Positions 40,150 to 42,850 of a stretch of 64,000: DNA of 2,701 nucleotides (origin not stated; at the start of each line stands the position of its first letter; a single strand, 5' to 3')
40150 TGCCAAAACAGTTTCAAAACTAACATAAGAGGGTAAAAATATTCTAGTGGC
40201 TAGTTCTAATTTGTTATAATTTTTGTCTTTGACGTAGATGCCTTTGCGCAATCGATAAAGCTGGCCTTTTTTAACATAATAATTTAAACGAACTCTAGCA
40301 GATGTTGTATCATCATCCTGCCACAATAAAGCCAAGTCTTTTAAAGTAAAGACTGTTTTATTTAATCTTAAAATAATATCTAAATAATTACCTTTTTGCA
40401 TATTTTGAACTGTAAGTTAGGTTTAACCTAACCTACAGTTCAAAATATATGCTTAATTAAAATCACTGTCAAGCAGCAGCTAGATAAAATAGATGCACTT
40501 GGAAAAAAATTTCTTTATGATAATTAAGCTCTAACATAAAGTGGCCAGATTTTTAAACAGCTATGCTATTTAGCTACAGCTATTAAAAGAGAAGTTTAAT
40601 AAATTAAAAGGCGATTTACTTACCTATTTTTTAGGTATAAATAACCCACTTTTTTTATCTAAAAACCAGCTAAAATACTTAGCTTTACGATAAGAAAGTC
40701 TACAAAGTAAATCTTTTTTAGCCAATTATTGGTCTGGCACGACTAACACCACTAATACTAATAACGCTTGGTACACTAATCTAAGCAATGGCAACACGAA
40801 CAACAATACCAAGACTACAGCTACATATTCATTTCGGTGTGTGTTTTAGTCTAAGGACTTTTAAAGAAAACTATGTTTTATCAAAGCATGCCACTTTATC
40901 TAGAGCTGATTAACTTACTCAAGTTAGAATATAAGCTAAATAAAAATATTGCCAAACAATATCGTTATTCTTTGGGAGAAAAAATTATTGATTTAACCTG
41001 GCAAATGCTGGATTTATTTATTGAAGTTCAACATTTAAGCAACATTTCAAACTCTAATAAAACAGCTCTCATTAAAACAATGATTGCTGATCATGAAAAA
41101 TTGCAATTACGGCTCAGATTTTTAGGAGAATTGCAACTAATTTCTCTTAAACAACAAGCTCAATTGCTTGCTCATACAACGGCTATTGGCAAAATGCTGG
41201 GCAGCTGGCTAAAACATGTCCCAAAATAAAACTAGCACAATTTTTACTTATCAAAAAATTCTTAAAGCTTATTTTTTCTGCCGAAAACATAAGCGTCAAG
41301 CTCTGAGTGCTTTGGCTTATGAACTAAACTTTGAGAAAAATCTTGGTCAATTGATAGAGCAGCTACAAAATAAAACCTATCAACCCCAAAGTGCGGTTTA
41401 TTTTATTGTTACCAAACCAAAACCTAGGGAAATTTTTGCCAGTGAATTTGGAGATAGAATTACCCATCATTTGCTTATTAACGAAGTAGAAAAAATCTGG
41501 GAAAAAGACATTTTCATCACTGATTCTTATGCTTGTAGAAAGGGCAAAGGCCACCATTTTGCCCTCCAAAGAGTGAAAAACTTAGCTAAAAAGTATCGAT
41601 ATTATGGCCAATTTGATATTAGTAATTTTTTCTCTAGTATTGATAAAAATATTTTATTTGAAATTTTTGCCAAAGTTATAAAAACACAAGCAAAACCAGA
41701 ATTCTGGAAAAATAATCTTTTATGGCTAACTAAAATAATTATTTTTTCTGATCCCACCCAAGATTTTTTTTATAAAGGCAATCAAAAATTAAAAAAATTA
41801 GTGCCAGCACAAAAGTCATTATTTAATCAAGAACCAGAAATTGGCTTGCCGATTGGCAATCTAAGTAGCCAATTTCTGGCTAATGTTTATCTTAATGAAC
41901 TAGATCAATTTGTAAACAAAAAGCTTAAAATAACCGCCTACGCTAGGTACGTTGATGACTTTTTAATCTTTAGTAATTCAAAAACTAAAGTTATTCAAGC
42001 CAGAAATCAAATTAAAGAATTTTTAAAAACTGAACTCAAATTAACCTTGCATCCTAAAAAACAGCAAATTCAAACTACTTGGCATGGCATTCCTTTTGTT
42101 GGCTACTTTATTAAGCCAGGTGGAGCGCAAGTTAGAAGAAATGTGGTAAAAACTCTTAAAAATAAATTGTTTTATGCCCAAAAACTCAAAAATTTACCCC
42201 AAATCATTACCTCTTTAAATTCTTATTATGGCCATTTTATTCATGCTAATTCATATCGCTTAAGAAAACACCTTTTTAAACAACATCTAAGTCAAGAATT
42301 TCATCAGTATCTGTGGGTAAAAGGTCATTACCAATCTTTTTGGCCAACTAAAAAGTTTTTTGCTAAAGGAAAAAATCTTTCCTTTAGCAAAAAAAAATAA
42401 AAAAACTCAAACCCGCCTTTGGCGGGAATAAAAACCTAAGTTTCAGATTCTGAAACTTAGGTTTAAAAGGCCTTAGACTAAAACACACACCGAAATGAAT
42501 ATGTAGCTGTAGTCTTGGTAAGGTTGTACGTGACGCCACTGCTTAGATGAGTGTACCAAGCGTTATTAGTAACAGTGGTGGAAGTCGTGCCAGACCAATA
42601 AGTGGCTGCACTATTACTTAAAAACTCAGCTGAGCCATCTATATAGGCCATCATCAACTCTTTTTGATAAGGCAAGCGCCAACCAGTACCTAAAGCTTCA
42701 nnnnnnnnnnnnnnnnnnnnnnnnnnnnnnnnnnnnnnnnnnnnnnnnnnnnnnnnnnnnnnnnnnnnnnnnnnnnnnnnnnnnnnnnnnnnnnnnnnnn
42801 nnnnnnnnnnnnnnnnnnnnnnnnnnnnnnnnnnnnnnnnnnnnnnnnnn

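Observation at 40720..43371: Complete diversity-generating retroelement with textbook adenine-specific TR/VR divergence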

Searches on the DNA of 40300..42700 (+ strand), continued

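Call 91: search_rna_families(source=window, start=40300, end=42700, threshold=evalue, max_evalue=10)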
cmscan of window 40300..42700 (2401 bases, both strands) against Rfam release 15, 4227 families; matches with E-value up to 10: 30.
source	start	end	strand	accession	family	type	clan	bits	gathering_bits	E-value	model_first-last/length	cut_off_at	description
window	40399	40449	+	RF00768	MIR405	Gene; miRNA;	-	26.2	102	0.1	1-83/83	no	MIR405 microRNA precursor family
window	40401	40447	-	RF03757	mir-6536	Gene; miRNA;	-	25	100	0.057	1-81/81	no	mir-6536 microRNA precursor family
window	40402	40446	-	RF00972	mir-651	Gene; miRNA;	-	23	106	0.18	1-86/86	no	mir-651 microRNA precursor family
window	40401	40447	+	RF03757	mir-6536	Gene; miRNA;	-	22.6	100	0.25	1-81/81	no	mir-6536 microRNA precursor family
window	42336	42461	+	RF02921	RT-14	Gene; sRNA;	-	22.4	48.1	3.9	1-144/144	no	RT-14 RNA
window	40402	40446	-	RF03817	mir-3836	Gene; miRNA;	-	21.7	100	1.1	1-91/91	no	mir-3836 microRNA precursor family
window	42354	42396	-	RF04239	mir-4679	Gene; miRNA;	-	21.4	88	0.75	1-75/75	no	mir-4679 microRNA precursor family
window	42432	42464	+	RF04205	MIR2606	Gene; miRNA;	-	20.9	139.7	6.9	1-165/165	no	MIR2606 microRNA precursor family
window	42432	42464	-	RF04205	MIR2606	Gene; miRNA;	-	20.9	139.7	6.9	1-165/165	no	MIR2606 microRNA precursor family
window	42358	42403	+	RF02526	SSRC34_1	Gene; sRNA;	-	20.6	64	9.8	33-113/128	no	Streptococcus sRNA SSRC34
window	42325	42429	+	RF00514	His_leader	Cis-reg; leader;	-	20.2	49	2.6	1-126/126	no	Histidine operon leader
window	40388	40464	+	RF00682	mir-144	Gene; miRNA;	-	20.1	60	0.23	1-78/78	no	mir-144 microRNA precursor family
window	42354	42396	+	RF04239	mir-4679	Gene; miRNA;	-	20.1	88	1.7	1-75/75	no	mir-4679 microRNA precursor family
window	40402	40446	+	RF03817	mir-3836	Gene; miRNA;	-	19.6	100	3.6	1-91/91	no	mir-3836 microRNA precursor family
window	40397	40451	+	RF04010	mir-3003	Gene; miRNA;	-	19.4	70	5.2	1-76/76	no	mir-3003 microRNA precursor family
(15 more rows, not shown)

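Call 114: search_with_rna_model(model_id=R1, sources=[L169, L170, L171, L172, L173, L174, L175, L176, L177, L178, L179, L180, L181, L182, L183, L184, L185, L186, L187, L188, L189, L190, L191, L192, L193, L194, L195, L196, L197, L198, L199, L200, L201, L202, L203, L204, L205, L206, L207, L208, L209, L210, L211, L212, L213, L214], max_evalue=0.01)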
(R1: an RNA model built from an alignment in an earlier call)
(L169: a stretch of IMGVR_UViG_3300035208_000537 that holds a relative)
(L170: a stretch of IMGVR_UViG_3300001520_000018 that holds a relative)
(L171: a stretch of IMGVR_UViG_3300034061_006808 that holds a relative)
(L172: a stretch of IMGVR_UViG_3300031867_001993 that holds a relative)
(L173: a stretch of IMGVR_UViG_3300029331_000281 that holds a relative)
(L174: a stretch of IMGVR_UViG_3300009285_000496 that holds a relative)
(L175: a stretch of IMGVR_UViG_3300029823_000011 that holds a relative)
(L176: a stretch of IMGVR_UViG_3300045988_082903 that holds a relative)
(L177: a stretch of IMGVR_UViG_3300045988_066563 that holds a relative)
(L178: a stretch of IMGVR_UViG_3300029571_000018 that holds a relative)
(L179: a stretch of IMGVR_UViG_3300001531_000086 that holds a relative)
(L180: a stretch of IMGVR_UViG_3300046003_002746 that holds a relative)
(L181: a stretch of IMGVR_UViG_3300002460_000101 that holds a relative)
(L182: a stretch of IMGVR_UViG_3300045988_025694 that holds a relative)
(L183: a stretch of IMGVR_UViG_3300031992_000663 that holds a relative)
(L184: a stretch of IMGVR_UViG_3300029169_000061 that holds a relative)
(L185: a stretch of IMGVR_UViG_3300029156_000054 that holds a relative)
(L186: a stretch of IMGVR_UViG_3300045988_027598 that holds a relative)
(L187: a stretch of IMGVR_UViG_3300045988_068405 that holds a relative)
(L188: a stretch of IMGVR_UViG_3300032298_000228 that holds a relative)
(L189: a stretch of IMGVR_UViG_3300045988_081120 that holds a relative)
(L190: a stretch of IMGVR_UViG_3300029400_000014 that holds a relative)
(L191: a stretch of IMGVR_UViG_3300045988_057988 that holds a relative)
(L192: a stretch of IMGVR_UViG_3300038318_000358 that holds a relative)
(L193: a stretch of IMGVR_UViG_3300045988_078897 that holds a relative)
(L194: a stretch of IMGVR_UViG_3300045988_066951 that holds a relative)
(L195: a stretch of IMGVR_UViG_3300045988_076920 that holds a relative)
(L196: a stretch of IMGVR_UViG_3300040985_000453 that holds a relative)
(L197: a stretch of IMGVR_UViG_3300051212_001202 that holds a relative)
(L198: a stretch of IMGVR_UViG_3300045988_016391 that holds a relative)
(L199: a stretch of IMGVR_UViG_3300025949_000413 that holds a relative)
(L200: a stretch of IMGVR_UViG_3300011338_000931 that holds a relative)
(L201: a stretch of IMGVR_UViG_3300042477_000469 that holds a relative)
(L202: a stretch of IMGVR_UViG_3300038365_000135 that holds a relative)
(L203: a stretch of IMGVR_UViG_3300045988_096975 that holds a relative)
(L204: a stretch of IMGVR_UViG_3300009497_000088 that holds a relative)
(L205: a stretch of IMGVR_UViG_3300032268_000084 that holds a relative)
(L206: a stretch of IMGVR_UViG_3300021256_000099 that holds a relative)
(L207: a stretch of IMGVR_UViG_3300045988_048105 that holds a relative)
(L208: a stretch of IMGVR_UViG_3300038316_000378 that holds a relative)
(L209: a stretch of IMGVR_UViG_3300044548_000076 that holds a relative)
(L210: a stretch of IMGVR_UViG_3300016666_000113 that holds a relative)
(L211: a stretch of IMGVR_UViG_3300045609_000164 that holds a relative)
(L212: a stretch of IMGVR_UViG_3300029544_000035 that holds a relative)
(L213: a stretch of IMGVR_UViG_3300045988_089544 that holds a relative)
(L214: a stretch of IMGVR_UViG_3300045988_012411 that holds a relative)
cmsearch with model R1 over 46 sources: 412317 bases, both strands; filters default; matches with E-value up to 0.01: 0.
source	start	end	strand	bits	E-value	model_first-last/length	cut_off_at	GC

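Call 115: build_rna_model(alignment_id=A10)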
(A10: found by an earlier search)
Model R2 built from alignment A10 (18 sequences, 202 columns); structure: stored with the alignment.
model positions 119; base pairs 20; branch points 1; effective number of sequences 7.1; information 0.59 bits per position. Calibrated on 0.2 Mb of random sequence (short: E-values are rough).
structure used (alignment columns):
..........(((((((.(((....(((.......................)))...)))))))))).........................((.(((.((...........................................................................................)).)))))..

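Call 116: search_with_rna_model(model_id=R2, sources=[window, L003, L004, L005, L006, L007, L008, L009, L010, L011, L012, L013, L014, L015, L016, L017, L018, L019, L020, L021, L022, L023, L024, L025, L026, L027, L028, L029, L030, L031, L032, L033, L034, L035, L036, L037, L038, L039, L040, L041, L042, L043, L044, L045, L046, L047, L048, L049, L050, L051, L052, L053, L054, L055, L056, L057, L058, L059, L060, L061, L062, L063, L064, L065, L066, L067, L068, L069, L070, L071, L072, L073, L074, L075, L076, L077, L078, L079, L080, L081, L082, L083, L085, L087, L088, L089, L090, L091, L092, L093, L094, L095, L096, L097, L098, L099], max_evalue=0.1)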
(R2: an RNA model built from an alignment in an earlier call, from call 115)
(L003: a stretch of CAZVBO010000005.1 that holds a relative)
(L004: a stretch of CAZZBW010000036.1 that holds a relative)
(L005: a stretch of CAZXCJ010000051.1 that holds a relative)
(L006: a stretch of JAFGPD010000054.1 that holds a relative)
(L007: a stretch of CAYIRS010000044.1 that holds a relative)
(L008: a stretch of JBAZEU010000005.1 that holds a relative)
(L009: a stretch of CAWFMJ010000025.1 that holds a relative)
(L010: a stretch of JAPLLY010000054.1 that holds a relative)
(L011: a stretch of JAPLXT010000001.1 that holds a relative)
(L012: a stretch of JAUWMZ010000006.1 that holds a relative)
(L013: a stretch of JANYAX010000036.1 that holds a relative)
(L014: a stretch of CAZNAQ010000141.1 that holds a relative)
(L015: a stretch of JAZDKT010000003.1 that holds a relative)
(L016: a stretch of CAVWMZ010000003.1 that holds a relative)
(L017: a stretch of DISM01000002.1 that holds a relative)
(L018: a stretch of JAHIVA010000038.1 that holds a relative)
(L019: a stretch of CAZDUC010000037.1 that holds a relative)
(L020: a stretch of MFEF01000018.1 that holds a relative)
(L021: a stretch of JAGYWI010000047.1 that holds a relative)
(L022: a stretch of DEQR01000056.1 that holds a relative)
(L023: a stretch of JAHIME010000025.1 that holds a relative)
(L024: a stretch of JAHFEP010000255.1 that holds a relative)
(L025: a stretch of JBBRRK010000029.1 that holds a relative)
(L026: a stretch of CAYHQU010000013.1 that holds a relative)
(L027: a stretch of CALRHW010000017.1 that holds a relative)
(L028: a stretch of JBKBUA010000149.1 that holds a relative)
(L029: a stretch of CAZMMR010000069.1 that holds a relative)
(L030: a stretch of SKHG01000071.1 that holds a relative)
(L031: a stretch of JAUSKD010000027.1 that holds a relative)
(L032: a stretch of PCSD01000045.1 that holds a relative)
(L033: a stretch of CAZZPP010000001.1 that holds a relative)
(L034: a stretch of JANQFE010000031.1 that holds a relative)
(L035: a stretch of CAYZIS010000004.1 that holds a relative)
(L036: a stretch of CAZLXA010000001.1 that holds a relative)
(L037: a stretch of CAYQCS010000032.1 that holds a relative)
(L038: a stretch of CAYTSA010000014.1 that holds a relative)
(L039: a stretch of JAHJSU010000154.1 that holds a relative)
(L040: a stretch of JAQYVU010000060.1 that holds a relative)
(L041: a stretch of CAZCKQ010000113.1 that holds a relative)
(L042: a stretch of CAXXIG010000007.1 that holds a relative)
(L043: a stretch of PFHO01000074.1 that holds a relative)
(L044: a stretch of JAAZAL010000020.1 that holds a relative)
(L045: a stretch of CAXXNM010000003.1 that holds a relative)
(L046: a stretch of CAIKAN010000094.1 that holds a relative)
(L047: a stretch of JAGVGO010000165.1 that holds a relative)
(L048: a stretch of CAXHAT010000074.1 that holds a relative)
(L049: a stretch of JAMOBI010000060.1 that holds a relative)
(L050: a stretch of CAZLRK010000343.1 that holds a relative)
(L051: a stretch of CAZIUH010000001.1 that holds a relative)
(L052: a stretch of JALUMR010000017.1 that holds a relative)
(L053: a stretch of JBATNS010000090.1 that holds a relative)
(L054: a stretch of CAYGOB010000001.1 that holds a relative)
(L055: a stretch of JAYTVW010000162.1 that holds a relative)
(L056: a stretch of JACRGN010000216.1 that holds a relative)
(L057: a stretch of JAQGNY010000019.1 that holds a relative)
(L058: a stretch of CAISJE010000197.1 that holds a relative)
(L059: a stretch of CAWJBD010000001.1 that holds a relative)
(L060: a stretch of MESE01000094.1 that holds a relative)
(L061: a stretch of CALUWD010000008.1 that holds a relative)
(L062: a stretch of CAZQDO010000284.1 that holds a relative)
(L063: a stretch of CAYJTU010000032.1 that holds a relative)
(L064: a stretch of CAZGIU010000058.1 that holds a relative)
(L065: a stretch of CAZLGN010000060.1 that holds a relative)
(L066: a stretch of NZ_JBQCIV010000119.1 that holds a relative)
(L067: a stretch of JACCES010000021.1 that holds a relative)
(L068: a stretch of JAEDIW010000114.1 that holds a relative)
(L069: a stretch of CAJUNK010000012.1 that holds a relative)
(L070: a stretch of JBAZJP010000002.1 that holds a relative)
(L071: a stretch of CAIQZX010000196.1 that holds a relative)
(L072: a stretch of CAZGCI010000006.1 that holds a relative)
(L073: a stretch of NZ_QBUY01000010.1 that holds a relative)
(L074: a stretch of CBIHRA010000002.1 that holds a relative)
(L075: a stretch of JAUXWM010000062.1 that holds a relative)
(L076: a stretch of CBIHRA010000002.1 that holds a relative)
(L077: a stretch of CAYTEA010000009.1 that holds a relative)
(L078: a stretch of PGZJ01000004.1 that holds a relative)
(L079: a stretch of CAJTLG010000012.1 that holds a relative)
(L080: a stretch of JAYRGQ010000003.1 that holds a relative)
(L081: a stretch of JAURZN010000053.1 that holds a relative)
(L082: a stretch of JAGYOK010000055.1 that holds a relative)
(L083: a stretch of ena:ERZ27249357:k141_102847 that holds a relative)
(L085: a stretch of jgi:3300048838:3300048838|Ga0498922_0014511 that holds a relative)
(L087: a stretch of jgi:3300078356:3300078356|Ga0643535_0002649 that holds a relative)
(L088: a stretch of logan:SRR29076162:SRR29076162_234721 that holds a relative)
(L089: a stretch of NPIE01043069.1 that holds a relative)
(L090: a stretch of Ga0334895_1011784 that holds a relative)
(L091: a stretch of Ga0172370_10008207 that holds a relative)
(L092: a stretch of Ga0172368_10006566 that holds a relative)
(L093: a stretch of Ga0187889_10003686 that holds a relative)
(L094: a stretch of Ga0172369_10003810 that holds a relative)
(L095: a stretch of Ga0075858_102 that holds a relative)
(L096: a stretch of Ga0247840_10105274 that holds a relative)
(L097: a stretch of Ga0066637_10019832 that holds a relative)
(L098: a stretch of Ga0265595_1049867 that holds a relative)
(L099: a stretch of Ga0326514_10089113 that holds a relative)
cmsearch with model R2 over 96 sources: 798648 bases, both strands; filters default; matches with E-value up to 0.1: 32.
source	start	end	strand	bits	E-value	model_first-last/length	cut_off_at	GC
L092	3373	3491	+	100.1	6.5e-24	1-119/119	no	0.54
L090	1945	2081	+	97.8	2.7e-23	1-119/119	no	0.4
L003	4361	4480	+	97.5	3.2e-23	1-119/119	no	0.5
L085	1303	1436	+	94.4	2.1e-22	1-119/119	no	0.42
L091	3386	3502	+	94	2.7e-22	1-119/119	no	0.31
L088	3293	3423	+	89.4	4.7e-21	1-119/119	no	0.39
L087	3358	3477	+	89.3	4.9e-21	1-119/119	no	0.32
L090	2652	2767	+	89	6e-21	1-119/119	no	0.46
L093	2784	2903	+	86.2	3.3e-20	1-119/119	no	0.55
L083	484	609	+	84.8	7.8e-20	1-119/119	no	0.4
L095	3400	3513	+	80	1.5e-18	1-119/119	no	0.36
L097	1011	1129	+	79.6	1.8e-18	1-119/119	no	0.42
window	40541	40644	+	67.4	3.4e-15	1-119/119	no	0.27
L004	1748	1867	-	66.9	4.5e-15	1-119/119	no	0.48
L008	1435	1602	+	59.7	3.7e-13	1-119/119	no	0.45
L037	2292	2406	+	59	5.6e-13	1-119/119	no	0.39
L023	3195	3356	-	56.8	2.2e-12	1-119/119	no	0.39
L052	1260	1398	+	48.5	3.6e-10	1-119/119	no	0.41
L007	3003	3109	+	35.4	1.1e-06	1-119/119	no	0.45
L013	2492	2593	+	33.6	3.3e-06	1-119/119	no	0.45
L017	4712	4878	+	31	1.6e-05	1-119/119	no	0.56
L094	1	67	+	29.8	3.3e-05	52-119/119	5'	0.52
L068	3132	3229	+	29.8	3.3e-05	1-119/119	no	0.44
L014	1333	1468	+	29.7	3.5e-05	1-119/119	no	0.47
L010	4722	4811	+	26.4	0.00027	1-119/119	no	0.43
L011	1268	1366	+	25.1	0.00058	1-119/119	no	0.43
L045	605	670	+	24.1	0.0011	1-119/119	no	0.52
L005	566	691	+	21.6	0.0052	1-119/119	no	0.38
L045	4667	4777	+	21.1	0.007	1-119/119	no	0.54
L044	1605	1766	-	20.9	0.0076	1-119/119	no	0.31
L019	6341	6490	+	19.9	0.015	1-119/119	no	0.37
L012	4868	4993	+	18.3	0.038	1-119/119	no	0.32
